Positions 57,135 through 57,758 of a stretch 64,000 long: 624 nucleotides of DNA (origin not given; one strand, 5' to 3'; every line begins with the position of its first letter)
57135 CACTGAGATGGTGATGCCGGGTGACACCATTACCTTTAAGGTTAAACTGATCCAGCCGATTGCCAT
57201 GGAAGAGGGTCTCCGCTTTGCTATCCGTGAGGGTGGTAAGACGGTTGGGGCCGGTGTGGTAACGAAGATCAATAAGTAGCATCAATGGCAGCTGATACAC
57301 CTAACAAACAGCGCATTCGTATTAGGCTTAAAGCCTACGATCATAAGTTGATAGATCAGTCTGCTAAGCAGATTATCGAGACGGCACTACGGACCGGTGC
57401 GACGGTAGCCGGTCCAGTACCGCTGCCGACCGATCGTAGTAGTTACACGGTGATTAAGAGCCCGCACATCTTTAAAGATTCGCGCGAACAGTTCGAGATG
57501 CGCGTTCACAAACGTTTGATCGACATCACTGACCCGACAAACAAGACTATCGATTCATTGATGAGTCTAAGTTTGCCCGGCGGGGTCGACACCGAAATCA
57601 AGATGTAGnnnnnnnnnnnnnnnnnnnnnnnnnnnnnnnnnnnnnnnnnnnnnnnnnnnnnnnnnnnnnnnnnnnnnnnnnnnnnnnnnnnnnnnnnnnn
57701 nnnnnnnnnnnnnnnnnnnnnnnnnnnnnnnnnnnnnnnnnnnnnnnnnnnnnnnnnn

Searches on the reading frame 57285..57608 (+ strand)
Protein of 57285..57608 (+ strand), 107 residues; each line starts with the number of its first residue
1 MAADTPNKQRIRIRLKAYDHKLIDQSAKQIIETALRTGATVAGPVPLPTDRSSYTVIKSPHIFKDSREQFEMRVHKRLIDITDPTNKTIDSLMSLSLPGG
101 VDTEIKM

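Call 4: search_protein_families(library=pfam, proteins=[window:57285-57608:+], max_evalue=0.1)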
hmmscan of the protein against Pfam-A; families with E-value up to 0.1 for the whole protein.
window:57285-57608:+ (107 aa): 1 family
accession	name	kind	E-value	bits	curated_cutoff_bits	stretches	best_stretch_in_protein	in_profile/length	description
PF00338.27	Ribosomal_S10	-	7.9e-37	125.9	21.2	1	12-106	1-98/98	Ribosomal protein S10p/S20e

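Call 5: search_protein_families(library=ncbifam, proteins=[window:57285-57608:+], max_evalue=0.1)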
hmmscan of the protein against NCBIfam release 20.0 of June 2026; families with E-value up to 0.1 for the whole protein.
window:57285-57608:+ (107 aa): 3 families
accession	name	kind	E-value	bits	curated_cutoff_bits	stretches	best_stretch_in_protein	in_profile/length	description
NF001861.0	PRK00596.1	equivalog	5.4e-47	158.3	85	1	7-107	2-102/102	30S ribosomal protein S10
TIGR01049.1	rpsJ_bact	equivalog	1.1e-42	144.3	72.75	1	9-107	1-99/99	30S ribosomal protein S10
TIGR01046.1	uS10_euk_arch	equivalog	1.2e-20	73.7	96.25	1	9-107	1-99/99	30S ribosomal protein S10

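Call 15: find_related_loci(query=window:57285-57608:+, collection=genome_contigs, flank=8000)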
Query window:57285-57608:+ (107 aa) in genome_contigs; peptide patterns used: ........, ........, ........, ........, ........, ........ (x = any residue, [..] = any of these).
600 stretches matched a pattern (row limit reached: there are more); 576 encode a relative of the query (tblastn E <= 1e-3); the best 80 are kept; 80 distinct loci.
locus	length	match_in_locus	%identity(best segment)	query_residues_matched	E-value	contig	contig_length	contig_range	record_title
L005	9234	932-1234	85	7-107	4e-56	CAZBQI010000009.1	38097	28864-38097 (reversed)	MAG TPA_asm: uncultured Candidatus Saccharibacteria bacterium isolate binchicken_co105_30 genome assembly, contig: NODE_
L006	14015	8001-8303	80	7-107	4e-55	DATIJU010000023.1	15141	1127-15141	MAG TPA_asm: Bacillota bacterium isolate SMAG_U15699 k141_31351, whole genome shotgun sequence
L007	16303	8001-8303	79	7-107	2e-54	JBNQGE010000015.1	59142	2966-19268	MAG: Candidatus Saccharibacteria bacterium isolate Bin_28 c_000000000048, whole genome shotgun sequence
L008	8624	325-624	80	8-107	2e-54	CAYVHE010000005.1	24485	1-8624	MAG TPA_asm: uncultured Candidatus Saccharibacteria bacterium isolate SRP216583_co1_158 genome assembly, contig: NODE_14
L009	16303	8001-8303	79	7-107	2e-54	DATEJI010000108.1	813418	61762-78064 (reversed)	MAG TPA_asm: Candidatus Saccharimonadales bacterium isolate SMAG_U8860 k141_530119, whole genome shotgun sequence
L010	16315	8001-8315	76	3-107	6e-54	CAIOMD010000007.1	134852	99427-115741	uncultured Candidatus Saccharibacteria bacterium isolate AM-lipid-02-D3_bin-0353 genome assembly, contig: bin-0353:07/13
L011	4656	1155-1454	80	8-107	4e-54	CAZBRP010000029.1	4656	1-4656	MAG TPA_asm: uncultured Candidatus Saccharibacteria bacterium isolate SRP200132_co1_645 genome assembly, contig: NODE_37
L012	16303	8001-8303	79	7-107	6e-54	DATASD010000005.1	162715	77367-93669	MAG TPA_asm: Candidatus Saccharimonadales bacterium isolate SMAG_U5511 k141_615605, whole genome shotgun sequence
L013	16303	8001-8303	79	7-107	3e-54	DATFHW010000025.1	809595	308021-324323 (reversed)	MAG TPA_asm: Candidatus Saccharimonadales bacterium isolate SMAG_U8699 k141_2568195, whole genome shotgun sequence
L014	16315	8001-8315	76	3-107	6e-54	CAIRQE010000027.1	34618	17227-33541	uncultured bacterium isolate KR2_bin-0756 genome assembly, contig: bin-0756:027/136, whole genome shotgun sequence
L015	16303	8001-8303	80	7-107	5e-54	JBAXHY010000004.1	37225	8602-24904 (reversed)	MAG: bacterium isolate ELA335 MAG335_4, whole genome shotgun sequence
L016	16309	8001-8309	78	5-107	7e-54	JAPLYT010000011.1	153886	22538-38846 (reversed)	MAG: Candidatus Saccharibacteria bacterium isolate LacPavin_0818_WC45_MAG_44_10 LacPavin_0818_WC45_scaffold_91981, whole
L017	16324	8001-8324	78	1-107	9e-54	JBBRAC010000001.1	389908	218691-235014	MAG: Candidatus Saccharimonadales bacterium isolate Co_metawrap_2276 Cmw_2276_k141_27026322_length_389908_cov_17.9997, w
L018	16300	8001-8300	81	8-107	1e-53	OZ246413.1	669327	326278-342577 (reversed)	MAG: uncultured Candidatus Saccharibacteria bacterium isolate SRP292972_co1_20 genome assembly, chromosome: 1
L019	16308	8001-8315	76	3-107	7e-54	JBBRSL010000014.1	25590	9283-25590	MAG: Candidatus Saccharimonadales bacterium isolate La2_metabat2.071 La2_metabat2.071_K_3959123L25590_cov_12.0000, whole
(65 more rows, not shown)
